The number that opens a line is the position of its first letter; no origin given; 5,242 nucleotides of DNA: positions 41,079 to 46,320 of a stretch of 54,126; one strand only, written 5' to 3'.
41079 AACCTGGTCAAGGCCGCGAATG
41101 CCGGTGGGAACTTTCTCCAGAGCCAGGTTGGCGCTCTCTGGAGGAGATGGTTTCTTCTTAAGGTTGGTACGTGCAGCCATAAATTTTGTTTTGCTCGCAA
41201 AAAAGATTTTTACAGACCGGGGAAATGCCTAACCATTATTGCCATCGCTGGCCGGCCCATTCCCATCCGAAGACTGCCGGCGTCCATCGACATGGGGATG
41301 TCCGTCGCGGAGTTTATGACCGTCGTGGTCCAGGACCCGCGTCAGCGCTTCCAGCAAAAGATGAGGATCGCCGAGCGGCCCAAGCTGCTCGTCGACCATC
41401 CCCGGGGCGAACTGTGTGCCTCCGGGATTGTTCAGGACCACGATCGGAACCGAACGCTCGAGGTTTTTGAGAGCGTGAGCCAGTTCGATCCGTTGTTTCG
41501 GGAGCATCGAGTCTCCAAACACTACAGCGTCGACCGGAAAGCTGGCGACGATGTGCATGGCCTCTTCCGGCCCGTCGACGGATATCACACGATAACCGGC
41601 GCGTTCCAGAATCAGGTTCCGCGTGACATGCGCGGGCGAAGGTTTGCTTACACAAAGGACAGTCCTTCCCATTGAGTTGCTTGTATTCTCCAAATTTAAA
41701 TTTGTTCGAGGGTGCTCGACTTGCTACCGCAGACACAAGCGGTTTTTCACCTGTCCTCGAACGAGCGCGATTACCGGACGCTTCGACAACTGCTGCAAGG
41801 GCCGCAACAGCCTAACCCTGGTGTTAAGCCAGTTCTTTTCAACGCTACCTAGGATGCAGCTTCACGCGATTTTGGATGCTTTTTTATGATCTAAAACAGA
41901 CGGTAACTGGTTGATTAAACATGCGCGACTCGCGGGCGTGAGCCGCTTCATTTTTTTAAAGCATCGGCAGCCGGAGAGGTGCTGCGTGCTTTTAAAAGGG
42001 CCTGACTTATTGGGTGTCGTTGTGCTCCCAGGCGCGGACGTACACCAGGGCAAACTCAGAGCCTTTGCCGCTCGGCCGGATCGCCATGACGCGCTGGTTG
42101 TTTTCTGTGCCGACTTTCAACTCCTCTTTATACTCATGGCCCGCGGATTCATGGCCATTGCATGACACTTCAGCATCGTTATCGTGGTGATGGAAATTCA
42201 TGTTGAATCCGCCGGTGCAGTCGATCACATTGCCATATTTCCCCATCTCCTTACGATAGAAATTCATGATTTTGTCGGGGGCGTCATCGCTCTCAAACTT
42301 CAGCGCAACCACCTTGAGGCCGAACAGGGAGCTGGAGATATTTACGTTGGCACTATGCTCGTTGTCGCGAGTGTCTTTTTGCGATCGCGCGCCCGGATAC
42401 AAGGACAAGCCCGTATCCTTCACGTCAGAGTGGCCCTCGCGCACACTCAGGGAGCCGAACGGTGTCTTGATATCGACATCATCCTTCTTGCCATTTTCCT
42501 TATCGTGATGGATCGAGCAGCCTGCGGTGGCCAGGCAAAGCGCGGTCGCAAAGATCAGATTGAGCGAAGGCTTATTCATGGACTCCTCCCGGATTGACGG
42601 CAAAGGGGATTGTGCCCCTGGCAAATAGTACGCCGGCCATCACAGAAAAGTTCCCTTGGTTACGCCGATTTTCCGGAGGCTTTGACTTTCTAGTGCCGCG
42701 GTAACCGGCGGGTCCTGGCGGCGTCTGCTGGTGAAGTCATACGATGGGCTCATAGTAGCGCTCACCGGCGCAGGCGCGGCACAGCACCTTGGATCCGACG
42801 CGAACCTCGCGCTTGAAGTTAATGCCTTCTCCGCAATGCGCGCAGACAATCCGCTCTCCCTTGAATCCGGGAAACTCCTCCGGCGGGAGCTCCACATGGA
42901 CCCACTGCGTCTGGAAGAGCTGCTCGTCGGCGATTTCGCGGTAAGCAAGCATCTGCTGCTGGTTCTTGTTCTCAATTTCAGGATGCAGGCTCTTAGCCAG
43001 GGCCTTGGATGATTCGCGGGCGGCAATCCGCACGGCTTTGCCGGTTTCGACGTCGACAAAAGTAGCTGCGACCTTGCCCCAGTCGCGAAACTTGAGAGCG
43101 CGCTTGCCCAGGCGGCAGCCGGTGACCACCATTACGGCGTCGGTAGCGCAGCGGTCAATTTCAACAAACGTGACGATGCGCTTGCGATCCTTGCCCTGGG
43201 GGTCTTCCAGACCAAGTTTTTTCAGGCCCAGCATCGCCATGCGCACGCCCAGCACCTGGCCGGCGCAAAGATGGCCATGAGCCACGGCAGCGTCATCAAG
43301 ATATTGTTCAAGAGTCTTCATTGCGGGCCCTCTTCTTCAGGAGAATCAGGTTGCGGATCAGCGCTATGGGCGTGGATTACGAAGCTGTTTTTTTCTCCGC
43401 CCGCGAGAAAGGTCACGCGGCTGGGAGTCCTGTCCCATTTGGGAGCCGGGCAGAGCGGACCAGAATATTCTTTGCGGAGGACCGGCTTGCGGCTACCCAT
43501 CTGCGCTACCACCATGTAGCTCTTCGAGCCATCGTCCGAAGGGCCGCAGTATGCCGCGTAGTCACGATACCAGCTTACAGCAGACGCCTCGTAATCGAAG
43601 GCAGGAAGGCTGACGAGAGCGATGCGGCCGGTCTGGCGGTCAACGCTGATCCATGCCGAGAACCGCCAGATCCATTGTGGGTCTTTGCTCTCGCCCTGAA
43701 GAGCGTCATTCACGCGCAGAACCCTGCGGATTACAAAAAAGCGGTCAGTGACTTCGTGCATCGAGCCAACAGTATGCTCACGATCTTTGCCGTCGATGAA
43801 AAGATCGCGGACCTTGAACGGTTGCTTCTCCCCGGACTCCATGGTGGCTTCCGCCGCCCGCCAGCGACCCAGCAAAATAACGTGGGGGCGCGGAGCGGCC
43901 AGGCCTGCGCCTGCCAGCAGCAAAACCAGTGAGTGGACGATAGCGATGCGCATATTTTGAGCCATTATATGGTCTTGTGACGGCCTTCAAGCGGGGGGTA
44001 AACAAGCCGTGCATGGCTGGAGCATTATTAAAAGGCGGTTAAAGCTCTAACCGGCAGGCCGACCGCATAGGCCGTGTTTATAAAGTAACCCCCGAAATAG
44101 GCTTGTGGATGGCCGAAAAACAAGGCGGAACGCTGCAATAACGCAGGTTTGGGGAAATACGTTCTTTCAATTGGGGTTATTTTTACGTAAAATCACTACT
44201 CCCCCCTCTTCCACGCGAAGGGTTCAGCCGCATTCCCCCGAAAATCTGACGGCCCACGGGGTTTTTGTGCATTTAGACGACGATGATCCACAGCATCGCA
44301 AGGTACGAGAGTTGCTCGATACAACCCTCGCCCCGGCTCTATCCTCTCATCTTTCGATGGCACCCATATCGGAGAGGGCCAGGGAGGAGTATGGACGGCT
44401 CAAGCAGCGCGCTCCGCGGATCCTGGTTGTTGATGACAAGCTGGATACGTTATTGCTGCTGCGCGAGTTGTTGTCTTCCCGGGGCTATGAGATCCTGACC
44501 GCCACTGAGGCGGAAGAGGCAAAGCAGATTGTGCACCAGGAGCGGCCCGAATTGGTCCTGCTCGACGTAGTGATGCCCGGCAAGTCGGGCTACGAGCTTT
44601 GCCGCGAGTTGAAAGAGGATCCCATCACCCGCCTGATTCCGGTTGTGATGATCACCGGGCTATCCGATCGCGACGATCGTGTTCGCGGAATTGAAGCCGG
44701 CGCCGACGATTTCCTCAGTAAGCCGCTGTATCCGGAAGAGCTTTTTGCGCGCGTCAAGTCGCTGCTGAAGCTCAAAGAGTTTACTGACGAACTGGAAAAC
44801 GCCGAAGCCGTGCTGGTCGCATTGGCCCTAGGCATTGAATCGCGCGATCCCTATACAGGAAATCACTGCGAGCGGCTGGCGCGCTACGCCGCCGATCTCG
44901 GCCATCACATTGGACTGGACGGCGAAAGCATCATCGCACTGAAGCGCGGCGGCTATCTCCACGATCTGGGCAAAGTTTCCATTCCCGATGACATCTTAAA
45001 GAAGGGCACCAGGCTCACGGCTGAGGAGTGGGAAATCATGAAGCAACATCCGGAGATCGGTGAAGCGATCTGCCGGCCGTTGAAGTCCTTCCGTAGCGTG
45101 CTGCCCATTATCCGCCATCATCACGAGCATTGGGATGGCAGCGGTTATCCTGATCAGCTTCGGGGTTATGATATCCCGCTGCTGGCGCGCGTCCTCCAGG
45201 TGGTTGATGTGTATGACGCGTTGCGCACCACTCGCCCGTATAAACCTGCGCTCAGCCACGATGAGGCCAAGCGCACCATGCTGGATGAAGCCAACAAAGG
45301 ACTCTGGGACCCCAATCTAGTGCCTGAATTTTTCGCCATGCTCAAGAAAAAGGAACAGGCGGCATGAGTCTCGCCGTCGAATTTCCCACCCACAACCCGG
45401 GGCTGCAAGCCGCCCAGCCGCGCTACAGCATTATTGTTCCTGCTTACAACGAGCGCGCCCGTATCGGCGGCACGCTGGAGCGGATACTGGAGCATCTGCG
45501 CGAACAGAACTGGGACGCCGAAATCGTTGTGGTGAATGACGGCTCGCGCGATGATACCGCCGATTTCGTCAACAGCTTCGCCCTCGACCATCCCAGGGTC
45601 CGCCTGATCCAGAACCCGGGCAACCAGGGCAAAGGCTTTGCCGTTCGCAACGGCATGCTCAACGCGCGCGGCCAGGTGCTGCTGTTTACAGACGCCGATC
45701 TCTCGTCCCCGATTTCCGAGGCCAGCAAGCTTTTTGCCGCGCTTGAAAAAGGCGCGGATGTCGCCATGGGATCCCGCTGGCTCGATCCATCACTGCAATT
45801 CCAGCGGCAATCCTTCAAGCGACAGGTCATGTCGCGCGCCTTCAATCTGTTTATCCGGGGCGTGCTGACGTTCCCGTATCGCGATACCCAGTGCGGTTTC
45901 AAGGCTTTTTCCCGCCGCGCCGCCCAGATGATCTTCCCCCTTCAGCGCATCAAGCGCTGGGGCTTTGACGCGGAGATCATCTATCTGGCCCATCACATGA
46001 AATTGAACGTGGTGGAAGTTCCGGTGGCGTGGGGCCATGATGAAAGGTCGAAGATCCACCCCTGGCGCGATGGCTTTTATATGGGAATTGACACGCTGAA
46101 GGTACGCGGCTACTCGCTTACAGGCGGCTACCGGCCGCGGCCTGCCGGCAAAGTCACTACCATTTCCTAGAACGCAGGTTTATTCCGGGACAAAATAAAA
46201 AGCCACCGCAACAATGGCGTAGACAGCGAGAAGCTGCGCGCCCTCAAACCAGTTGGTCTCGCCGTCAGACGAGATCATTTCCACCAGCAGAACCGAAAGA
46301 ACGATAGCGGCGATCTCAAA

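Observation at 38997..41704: KaiA-less kaiC-kaiB pair sandwiched between two degenerate receiver-domain proteins in one tight operon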

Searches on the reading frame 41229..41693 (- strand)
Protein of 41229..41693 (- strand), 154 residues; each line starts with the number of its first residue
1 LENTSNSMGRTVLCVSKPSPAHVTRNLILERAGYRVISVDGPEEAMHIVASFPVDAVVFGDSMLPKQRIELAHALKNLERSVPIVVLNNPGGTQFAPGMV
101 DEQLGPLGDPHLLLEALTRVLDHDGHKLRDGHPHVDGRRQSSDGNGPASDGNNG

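Call 3: search_protein_families(library=pfam, proteins=[window:41229-41693:-], max_evalue=1)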
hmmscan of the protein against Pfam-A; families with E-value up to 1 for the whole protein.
window:41229-41693:- (154 aa): 2 families
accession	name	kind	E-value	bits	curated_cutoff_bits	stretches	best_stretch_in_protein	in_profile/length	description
PF00072.30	Response_reg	-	0.0011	19.6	30.2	1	27-87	16-76/111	Response regulator receiver domain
PF03709.21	OKR_DC_1_N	-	0.0089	16.7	29.3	1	29-89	13-71/111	Orn/Lys/Arg decarboxylase, N-terminal domain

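Call 4: search_protein_families(library=ncbifam, proteins=[window:41229-41693:-], max_evalue=1)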
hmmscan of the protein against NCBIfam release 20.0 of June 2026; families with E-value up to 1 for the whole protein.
window:41229-41693:- (154 aa): 14 families
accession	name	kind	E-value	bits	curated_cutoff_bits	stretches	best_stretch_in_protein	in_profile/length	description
TIGR02154.1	PhoB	equivalog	0.00038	19.8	296.2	1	8-88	1-83/226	phosphate regulon transcriptional regulator PhoB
NF033120.0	vanR_FM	exception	0.00087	19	460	1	27-88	21-81/231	vancomycin resistance response regulator transcription factor, VanR-F/VanR-M family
NF047793.1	ResRegPgtA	equivalog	0.0009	18.2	650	1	27-91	23-87/414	two-component system response regulator PgtA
NF010076.0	PRK13557.1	subfamily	0.0052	15.3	631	1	10-78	416-486/540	histidine kinase famiy protein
NF052313.1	T9SS_RR_PorX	equivalog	0.0061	15.4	300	1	27-87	18-78/513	T9SS response regulator signal transducer PorX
NF046022.1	RespRegCpdRBruc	equivalog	0.012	15.6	180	1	29-86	21-78/120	cell cycle two-component system response regulator CpdR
NF045944.1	ResRegRpaBCyano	equivalog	0.012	14.9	330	1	28-88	16-75/229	response regulator transcription factor RpaB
NF040689.1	MtrAB_MtrA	equivalog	0.017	14.5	300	1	26-89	15-77/219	MtrAB system response regulator MtrA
NF040534.1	resp_reg_YycF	equivalog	0.079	12.2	340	1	12-87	3-77/231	response regulator YycF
NF041733.1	resp_reg_CseB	equivalog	0.1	11.9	350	1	23-88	14-78/228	two-component system response regulator CseB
NF045505.1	RR_RssB_Pseudo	equivalog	0.12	11.4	700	1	28-123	24-124/394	two-component system response regulator RssB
NF006900.1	PRK09390.1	equivalog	0.15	11.6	255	1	20-92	15-87/203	response regulator FixJ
NF051850.1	RespRegRprY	equivalog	0.18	11.2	370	1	22-88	18-83/234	response regulator transcription factor RprY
TIGR00433.2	bioB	equivalog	0.23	10.7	225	1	65-96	198-230/307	biotin synthase BioB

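Call 7: find_homologous_proteins(query=window:41229-41693:-, max_evalue=0.001)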
Query window:41229-41693:- (154 aa): 140 proteins with E <= 0.001 among 263 candidates; the best 120 are listed.
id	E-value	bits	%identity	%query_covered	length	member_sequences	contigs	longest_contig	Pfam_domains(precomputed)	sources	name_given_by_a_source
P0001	1.8e-92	326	100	95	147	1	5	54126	-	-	-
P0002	2.8e-40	156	56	92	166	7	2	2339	-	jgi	-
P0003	8.3e-40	155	57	92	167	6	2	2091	-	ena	-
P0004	1.3e-39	154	57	92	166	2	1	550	-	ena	-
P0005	2.0e-39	153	53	95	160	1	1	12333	-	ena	-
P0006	2.9e-39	153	57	92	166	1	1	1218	-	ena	-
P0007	3.4e-39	153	59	92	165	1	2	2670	-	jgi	jgi:CheY-like chemotaxis protein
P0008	4.8e-39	152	61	84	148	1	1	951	-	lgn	-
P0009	8.0e-39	151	60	88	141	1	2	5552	-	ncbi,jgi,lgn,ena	jgi:CheY-like chemotaxis protein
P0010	9.3e-39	151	55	95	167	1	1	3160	-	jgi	jgi:CheY-like chemotaxis protein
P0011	9.8e-39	151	54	92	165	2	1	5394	-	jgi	jgi:CheY-like chemotaxis protein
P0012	1.0e-38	151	56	92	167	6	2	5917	-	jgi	jgi:CheY-like chemotaxis protein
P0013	1.1e-38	151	55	92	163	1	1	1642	-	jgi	jgi:DNA-binding response OmpR family regulator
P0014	2.8e-38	150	57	92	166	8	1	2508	-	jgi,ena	jgi:DNA-binding response OmpR family regulator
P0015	3.6e-38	149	55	92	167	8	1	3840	-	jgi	-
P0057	1.3e-35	141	51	95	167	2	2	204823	-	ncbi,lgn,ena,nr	ncbi:MAG: response regulator [Acidobacteriia bacterium]|nr:response regulator [Terriglobia bacterium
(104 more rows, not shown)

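Call 10: find_encoding_contigs(protein=P0057, flank=6000, max_places=3)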
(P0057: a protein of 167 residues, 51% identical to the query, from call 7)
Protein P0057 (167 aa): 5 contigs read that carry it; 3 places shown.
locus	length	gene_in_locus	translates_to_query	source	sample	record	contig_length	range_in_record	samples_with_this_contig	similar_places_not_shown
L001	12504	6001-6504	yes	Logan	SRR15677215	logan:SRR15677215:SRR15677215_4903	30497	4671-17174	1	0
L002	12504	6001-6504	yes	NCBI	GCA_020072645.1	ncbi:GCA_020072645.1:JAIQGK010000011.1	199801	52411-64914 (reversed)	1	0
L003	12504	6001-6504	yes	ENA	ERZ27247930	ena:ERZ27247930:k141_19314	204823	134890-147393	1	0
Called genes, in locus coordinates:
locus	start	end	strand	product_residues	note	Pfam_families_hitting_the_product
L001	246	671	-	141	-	-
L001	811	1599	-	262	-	PF00535:Glycos_transf_2, PF10111:Glyco_tranf_2_2 (weak), PF13641:Glyco_tranf_2_3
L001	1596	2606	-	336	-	PF00072:Response_reg, PF13487:HD_5, PF01966:HD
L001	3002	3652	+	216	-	-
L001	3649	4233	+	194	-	PF02663:FmdE, PF01258:zf-dskA_traR (weak)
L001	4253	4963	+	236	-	PF12867:DinB_2 (faint), PF04978:MST, PF05163:DinB (weak)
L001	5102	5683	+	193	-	-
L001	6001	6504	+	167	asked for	-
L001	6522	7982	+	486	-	PF00154:RecA_N (faint), PF13481:AAA_25 (weak), PF03796:DnaB_C (faint), PF06745:ATPase, PF23442:DUF7125 (faint), PF13481:AAA_25, PF06745:ATPase, PF13191:AAA_16 (weak), +3 more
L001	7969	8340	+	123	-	PF07689:KaiB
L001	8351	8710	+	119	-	-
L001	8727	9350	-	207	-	-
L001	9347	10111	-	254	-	-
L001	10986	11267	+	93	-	-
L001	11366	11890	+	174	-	PF00156:Pribosyltran, PF14681:UPRTase (weak)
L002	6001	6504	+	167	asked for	-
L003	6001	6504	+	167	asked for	-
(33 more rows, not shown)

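Call 24: predict_structure(alignment_id=A1)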
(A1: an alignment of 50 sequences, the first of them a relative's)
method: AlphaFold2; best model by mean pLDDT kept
length: 147 residues; sequences in the alignment: 50
mean_pLDDT: 78.4   pTM: 0.70
mean pLDDT of the five models: 78.4, 75.1, 74.2, 72.7, 72.3
residues with pLDDT >= 90: 51; 70-90: 57; 50-70: 16; < 50: 23
segments of 3 or more residues with pLDDT < 50: 118-127, 136-139, 142-147
pLDDT, mean of each block of 10 residues (from residue 1): 88 86 92 92 92 87 91 90 70 82 84 68 46 50 47
secondary structure, 60 per line:
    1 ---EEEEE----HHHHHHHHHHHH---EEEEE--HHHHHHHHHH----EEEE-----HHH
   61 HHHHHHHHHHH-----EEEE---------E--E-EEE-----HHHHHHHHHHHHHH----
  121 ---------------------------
elements in order: E4-8 H13-24 E28-32 H35-44 E49-52 H58-71 E77-80 E95-97 H103-116

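Call 31: fold_search(model_id=the predicted structure, library=pdb)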
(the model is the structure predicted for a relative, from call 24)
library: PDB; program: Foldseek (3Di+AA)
matches with E <= 10: 1850; with E <= 0.001: 413
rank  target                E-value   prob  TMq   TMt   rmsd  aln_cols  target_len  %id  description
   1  2iyn_B                5.7e-07  1.00  0.70  0.82   2.5       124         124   20  The co-factor-induced pre-active conformation in PhoB (released 2006-08-30)
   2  3grc_A                6.4e-07  1.00  0.67  0.77   2.7       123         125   25  Crystal structure of a sensor protein from Polaromonas sp. JS666 (released 2009-04-14)
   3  3grc_B                1.7e-06  1.00  0.62  0.73   3.6       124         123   25  Crystal structure of a sensor protein from Polaromonas sp. JS666 (released 2009-04-14)
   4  8ted_B                1.8e-06  1.00  0.68  0.21   2.9       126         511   16  PorX primitive orthorhombic crystal form (released 2024-04-17)
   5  7pva_D                1.9e-06  1.00  0.70  0.22   2.3       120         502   23  1.9 Angstrom crystal structure of dimeric PorX, co-crystallized in the presence of zinc (released 2022-12-14)
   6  3hv2_B                1.9e-06  1.00  0.71  0.82   2.5       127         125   18  Crystal structure of signal receiver domain OF HD domain-containing protein FROM Pseudomonas fluorescens Pf-5 (released 2009-06-23)
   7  7pv7_B                1.9e-06  1.00  0.66  0.20   3.0       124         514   21  Crystal structure of dimeric Porphyromonas gingivalis PorX, a type 9 secretion system response regulator. (released 2022-12-14)
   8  3t6k_A                2.1e-06  1.00  0.67  0.80   2.9       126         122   21  Crystal structure of a putative response regulator (Caur_3799) from Chloroflexus aurantiacus J-10-fl at 1.86 A resolut (released 2011-09-07)
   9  7pv7_A                2.3e-06  1.00  0.63  0.19   3.2       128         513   20  Crystal structure of dimeric Porphyromonas gingivalis PorX, a type 9 secretion system response regulator. (released 2022-12-14)
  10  2rdm_A                2.3e-06  1.00  0.65  0.76   3.1       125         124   18  Crystal structure of response regulator receiver protein from Sinorhizobium medicae WSM419 (released 2007-10-09)
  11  7pvk_A                2.7e-06  1.00  0.64  0.20   3.2       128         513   20  X-ray structure of dimeric PorX (T272A mutant), in complex with pGpG. (released 2022-12-14)
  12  3crn_B                2.8e-06  1.00  0.68  0.80   2.8       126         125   16  Crystal structure of response regulator receiver domain protein (CheY-like) from Methanospirillum hungatei JF-1 (released 2008-04-22)
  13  4ja2                  3.0e-06  1.00  0.69  0.82   2.5       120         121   21  Structural basis of a rationally rewired protein-protein interface (RR468mutant V13P, L14I, I17M and N21V) (released 2013-09-04)
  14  4hnr                  3.2e-06  1.00  0.65  0.78   3.1       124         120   22  High resolution structure of Chemotaxis response regulator CheY4 of Vibrio cholerae (released 2013-10-02)
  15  8tef_D                3.4e-06  1.00  0.64  0.20   3.2       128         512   16  PorX primitive monoclinic crystal form (released 2024-04-17)
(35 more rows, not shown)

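Call 34: search_solved_structures(query=A1, max_evalue=10, show_alignments=3)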
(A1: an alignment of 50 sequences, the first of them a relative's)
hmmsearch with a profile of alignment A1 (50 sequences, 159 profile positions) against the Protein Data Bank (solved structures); distinct sequences matched with E-value up to 10: 25.
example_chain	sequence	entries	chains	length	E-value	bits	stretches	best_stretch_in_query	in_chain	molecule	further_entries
3cz5_A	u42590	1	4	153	0.0001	25.4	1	18-127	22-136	Two-component response regulator, LuxR family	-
7pvk_A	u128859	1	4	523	0.00023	24.2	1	20-128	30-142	Response regulator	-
7pv7_D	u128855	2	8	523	0.00024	24.2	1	20-128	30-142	Response regulator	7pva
1ys6_A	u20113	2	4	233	0.011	18.7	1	24-119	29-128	Transcriptional regulatory protein prrA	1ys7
1mvo_A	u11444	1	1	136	0.016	18.3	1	22-82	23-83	PhoP response regulator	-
2rdm_A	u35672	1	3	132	0.047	16.7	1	22-115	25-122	Response regulator receiver protein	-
6eb7_A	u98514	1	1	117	0.074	16.1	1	23-83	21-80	DNA-binding response regulator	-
1nxo_A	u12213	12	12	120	0.076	16.1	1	23-83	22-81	DNA-binding response regulator | Response regulator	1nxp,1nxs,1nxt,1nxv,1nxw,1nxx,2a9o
8ted_A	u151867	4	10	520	0.078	16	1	20-114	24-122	Response regulator receiver protein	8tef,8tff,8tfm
8thp_A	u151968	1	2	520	0.078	16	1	20-114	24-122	Response regulator receiver protein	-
2qxy_A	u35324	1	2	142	0.079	16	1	21-83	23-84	Response regulator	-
1xhe_A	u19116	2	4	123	0.08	16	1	16-71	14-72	Aerobic respiration control protein arcA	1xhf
8p6f_A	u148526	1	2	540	0.083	15.9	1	20-114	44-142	Response regulator receiver domain-containing protein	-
5t3y_A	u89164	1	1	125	0.095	15.7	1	3-92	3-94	Two-component system response regulator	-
2jvk_A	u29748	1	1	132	0.097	15.7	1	3-82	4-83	Sporulation initiation phosphotransferase F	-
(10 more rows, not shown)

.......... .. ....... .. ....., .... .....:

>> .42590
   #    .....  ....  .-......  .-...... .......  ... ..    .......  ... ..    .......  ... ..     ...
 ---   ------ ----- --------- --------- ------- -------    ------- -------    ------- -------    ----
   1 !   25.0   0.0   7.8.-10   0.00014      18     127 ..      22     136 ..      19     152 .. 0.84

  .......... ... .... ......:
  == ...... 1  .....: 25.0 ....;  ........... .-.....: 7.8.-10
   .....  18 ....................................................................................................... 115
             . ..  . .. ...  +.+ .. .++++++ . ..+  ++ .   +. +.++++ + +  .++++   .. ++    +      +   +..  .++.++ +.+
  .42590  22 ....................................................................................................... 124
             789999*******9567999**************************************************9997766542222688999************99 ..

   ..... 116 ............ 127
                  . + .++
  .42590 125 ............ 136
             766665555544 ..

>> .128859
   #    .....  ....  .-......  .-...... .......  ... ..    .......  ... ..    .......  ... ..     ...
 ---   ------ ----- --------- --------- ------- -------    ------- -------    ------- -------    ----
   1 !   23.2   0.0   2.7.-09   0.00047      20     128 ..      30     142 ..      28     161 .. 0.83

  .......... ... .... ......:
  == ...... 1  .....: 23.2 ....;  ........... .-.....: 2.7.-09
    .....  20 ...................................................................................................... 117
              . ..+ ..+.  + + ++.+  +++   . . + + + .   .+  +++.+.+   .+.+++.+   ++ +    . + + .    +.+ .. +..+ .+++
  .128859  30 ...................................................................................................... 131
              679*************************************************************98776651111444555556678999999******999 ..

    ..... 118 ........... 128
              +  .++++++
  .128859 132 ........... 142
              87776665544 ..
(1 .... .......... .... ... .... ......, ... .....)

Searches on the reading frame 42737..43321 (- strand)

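Call 36: search_protein_families(library=pfam, proteins=[window:42737-43321:-], max_evalue=0.001)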
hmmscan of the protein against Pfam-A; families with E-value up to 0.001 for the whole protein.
window:42737-43321:- (194 aa): 2 families
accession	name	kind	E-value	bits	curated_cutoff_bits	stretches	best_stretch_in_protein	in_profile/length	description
PF02663.19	FmdE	-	7.1e-35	120.4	22.9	1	15-136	2-132/133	FmdE, Molybdenum formylmethanofuran dehydrogenase operon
PF01258.23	zf-dskA_traR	-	1.8e-06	28.3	24.9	1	158-190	5-36/36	Prokaryotic dksA/traR C4-type zinc finger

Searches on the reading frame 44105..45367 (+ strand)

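Call 36: search_protein_families(library=pfam, proteins=[window:44105-45367:+], max_evalue=0.001)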
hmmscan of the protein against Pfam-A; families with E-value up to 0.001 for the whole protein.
window:44105-45367:+ (420 aa): 3 families
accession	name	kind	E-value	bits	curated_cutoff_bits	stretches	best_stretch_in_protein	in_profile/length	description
PF13487.12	HD_5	-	2e-36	125.8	27.2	1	244-405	7-170/170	HD domain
PF00072.30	Response_reg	-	3.7e-28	98.3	30.2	1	106-218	1-111/111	Response regulator receiver domain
PF01966.28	HD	-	1.4e-20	74.2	22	1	252-372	2-115/116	HD domain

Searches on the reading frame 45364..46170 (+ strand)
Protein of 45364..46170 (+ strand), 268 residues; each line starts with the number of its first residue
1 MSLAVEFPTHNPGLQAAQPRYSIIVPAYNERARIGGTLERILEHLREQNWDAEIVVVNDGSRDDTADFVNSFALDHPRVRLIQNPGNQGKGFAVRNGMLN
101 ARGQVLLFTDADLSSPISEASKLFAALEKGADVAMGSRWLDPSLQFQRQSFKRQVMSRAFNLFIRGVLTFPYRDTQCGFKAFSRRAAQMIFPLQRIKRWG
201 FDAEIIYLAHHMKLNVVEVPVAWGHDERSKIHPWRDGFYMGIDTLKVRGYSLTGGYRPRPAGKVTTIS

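Call 36: search_protein_families(library=pfam, proteins=[window:45364-46170:+], max_evalue=0.001)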
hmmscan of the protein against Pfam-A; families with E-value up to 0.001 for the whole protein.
window:45364-46170:+ (268 aa): 4 families
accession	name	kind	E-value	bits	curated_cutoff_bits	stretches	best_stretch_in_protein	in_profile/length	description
PF00535.33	Glycos_transf_2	-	1.2e-29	103.9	23.3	1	22-188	1-165/168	Glycosyl transferase family 2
PF13641.12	Glyco_tranf_2_3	-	1.5e-10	42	27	1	19-112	1-96/230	Glycosyltransferase like family 2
PF10111.15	Glyco_tranf_2_2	-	0.00012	22.1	27.3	1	22-113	1-92/276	Glycosyltransferase like family 2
PF13704.12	Glyco_tranf_2_4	-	0.00061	20.7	27.5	0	37-112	6-81/98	Glycosyl transferase family 2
